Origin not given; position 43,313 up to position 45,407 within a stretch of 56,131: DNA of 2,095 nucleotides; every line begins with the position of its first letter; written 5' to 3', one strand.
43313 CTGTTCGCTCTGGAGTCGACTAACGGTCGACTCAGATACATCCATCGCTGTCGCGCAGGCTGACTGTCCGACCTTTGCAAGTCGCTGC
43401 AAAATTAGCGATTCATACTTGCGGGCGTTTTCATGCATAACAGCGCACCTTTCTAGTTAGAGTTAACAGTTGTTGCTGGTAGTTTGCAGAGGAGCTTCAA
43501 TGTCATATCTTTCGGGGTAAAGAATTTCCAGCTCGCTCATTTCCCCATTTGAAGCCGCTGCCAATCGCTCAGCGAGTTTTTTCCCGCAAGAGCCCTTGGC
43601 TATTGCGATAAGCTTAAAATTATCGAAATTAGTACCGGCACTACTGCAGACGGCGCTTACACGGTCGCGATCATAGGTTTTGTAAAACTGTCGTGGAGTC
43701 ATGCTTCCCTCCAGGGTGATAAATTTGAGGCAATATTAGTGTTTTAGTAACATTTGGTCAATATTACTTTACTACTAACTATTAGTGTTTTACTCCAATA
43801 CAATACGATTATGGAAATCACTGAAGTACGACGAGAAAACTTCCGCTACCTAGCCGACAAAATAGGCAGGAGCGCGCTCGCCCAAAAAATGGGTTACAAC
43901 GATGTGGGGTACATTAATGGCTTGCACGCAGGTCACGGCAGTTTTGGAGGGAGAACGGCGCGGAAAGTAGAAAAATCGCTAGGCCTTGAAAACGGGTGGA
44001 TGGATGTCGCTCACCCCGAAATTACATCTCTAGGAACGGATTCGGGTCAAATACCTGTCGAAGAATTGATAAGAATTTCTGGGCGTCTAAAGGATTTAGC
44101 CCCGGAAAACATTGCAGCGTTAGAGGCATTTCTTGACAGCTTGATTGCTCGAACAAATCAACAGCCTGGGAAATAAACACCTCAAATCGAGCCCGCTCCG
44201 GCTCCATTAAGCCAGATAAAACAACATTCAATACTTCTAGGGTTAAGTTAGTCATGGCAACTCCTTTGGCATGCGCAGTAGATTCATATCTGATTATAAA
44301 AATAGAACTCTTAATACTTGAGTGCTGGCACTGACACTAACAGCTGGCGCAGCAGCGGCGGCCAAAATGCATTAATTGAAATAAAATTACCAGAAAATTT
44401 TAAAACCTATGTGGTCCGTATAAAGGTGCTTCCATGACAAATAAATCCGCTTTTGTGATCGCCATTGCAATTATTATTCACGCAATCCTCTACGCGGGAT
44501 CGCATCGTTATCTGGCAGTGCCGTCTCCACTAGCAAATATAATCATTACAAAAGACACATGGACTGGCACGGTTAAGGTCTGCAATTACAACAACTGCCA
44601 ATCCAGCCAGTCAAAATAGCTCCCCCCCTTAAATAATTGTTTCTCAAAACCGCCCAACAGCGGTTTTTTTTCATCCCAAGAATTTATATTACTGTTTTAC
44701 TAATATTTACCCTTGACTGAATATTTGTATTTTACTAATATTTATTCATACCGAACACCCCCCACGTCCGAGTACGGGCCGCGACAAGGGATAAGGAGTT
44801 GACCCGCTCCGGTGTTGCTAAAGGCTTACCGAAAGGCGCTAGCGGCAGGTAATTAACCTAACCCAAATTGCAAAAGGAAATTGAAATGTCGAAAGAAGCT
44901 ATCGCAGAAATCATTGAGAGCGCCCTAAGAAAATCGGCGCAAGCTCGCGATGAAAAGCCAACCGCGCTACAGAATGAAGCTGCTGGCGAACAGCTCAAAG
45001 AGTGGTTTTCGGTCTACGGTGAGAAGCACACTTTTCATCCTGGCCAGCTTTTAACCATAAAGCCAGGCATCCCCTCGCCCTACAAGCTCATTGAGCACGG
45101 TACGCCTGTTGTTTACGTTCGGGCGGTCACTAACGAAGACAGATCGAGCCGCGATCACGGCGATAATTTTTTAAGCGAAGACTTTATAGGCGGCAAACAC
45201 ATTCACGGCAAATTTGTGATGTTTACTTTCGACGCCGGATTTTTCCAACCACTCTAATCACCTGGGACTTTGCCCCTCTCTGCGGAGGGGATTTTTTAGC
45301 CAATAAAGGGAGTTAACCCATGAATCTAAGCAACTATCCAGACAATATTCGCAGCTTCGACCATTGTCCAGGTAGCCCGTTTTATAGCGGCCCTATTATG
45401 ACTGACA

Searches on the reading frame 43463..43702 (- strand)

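Call 10: search_protein_families(library=pfam, proteins=[window:43463-43702:-], max_evalue=0.1)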
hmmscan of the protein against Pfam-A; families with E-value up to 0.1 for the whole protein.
window:43463-43702:- (79 aa): 1 family
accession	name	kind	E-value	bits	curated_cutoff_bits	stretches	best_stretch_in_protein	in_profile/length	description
PF00428.24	Ribosomal_60s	-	0.06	14.3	28.1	1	13-53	5-45/88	60s Acidic ribosomal protein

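Call 11: search_protein_families(library=phrogs, proteins=[window:43463-43702:-], max_evalue=0.01)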
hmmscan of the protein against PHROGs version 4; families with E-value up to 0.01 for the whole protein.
window:43463-43702:- (79 aa): 0 families

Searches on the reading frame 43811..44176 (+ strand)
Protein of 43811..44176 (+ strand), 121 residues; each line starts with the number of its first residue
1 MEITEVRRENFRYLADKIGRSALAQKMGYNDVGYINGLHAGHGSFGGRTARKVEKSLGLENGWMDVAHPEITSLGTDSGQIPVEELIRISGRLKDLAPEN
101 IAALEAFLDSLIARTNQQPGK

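Call 10: search_protein_families(library=pfam, proteins=[window:43811-44176:+], max_evalue=0.1)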
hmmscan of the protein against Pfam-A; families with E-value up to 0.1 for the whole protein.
window:43811-44176:+ (121 aa): 0 families

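Call 11: search_protein_families(library=phrogs, proteins=[window:43811-44176:+], max_evalue=0.01)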
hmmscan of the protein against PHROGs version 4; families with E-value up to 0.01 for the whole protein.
window:43811-44176:+ (121 aa): 2 families
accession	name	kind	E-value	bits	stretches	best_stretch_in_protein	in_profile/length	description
phrog_12107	-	transcription regulation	5.3e-09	37.2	1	1-118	2-117/142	transcriptional repressor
phrog_5736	-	transcription regulation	9.1e-09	36.5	1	1-76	1-77/133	transcriptional regulator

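Call 66: search_dna_similar(query=window:43811-44176:+, collection=phages, mode=protein, max_rows=15, max_evalue=0.001)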
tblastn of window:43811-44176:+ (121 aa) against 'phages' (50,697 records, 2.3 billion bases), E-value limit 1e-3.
Records with a match: 8; places in all: 8; records where one place covers at least 80% of the query: 6.
Best place of each record, by identity: <60% 8.
By first word of the organism name: Ralstonia 4; Burkholderia 3; Acidovorax 1.
By host as written in the record: Ralstonia pseudosolanacearum I-15 (MT017) 2; Ralstonia solanacearum 2; Burkholderia gladioli 2; Burkholderia pseudomallei BP82 1; Acidovorax citrulli 1.
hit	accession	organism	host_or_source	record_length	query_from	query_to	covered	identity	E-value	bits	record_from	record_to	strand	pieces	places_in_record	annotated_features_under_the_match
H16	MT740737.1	Ralstonia phage Firinga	Ralstonia pseudosolanacearum I-15 ...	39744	5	117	93%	30.2%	2e-4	45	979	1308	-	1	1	hypothetical protein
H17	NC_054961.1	Ralstonia phage Firinga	Ralstonia pseudosolanacearum I-15 ...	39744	5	117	93%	30.2%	2e-4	45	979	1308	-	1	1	hypothetical protein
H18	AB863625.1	Ralstonia phage RSK1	Ralstonia solanacearum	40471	5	117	93%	30.2%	2e-4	45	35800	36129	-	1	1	putative phage repressor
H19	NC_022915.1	Ralstonia phage RSK1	Ralstonia solanacearum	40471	5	117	93%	30.2%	2e-4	45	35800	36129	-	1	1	transcriptional repressor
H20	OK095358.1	Burkholderia phage phiBt-TXDOH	Burkholderia pseudomallei BP82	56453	2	117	96%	28.8%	6e-5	46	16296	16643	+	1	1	transcriptional regulator or repressor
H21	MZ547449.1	Acidovorax phage ACF1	Acidovorax citrulli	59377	1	109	90%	30.5%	5e-5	46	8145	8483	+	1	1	hypothetical protein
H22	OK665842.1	Burkholderia phage BgManors32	Burkholderia gladioli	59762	2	68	55%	34.7%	6e-4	44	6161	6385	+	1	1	none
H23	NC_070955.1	Burkholderia phage BgManors32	Burkholderia gladioli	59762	2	68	55%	34.7%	6e-4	44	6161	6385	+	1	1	none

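Call 94: get_annotated_region(hit=H21, flank=20000)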
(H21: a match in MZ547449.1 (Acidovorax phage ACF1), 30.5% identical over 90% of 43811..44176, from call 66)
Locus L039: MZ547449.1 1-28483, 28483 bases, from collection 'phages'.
description: Acidovorax phage ACF1, complete genome.
organism: Acidovorax phage ACF1 (NCBI taxid 2856860)
taxonomy: Viruses; Duplodnaviria; Heunggongvirae; Uroviricota; Caudoviricetes
host: Acidovorax citrulli; source: soil; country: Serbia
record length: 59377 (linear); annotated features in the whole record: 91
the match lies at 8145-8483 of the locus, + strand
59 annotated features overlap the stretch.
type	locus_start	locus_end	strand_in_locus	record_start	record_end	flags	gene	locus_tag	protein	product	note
CDS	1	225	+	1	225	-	-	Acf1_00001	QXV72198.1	hypothetical protein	-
CDS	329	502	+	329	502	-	-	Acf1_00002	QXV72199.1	hypothetical protein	-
CDS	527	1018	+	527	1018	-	-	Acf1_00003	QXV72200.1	hypothetical protein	-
CDS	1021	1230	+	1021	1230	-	-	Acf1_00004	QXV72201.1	hypothetical protein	-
CDS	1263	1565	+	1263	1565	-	-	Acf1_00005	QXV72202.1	hypothetical protein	-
CDS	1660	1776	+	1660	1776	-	-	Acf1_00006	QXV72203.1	hypothetical protein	-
CDS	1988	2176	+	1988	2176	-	-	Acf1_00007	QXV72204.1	hypothetical protein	-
CDS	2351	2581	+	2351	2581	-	-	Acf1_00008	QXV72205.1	hypothetical protein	-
CDS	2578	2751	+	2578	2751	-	-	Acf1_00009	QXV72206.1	hypothetical protein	-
CDS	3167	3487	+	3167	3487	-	-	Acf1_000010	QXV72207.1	hypothetical protein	-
CDS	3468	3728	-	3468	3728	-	-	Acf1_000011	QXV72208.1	hypothetical protein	-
CDS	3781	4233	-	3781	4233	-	-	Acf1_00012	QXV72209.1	hypothetical protein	-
CDS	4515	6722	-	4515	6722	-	-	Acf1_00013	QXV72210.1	DNA primase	-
CDS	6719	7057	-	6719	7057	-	-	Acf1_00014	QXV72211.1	hypothetical protein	-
CDS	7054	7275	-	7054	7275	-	-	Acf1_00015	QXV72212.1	hypothetical protein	-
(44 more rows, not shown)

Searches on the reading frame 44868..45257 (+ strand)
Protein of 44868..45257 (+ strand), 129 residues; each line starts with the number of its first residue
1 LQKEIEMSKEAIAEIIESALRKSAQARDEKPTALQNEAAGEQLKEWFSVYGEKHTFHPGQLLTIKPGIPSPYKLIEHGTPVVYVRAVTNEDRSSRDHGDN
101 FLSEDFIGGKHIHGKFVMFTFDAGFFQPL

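Call 10: search_protein_families(library=pfam, proteins=[window:44868-45257:+], max_evalue=0.1)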
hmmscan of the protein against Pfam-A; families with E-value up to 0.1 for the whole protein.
window:44868-45257:+ (129 aa): 1 family
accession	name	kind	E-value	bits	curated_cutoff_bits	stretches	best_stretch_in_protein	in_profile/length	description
PF07766.19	LETM1_RBD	-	0.06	13.3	25.3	1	4-50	166-212/229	LETM1-like, RBD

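Call 11: search_protein_families(library=phrogs, proteins=[window:44868-45257:+], max_evalue=0.01)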
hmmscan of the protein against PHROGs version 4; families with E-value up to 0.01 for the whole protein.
window:44868-45257:+ (129 aa): 0 families
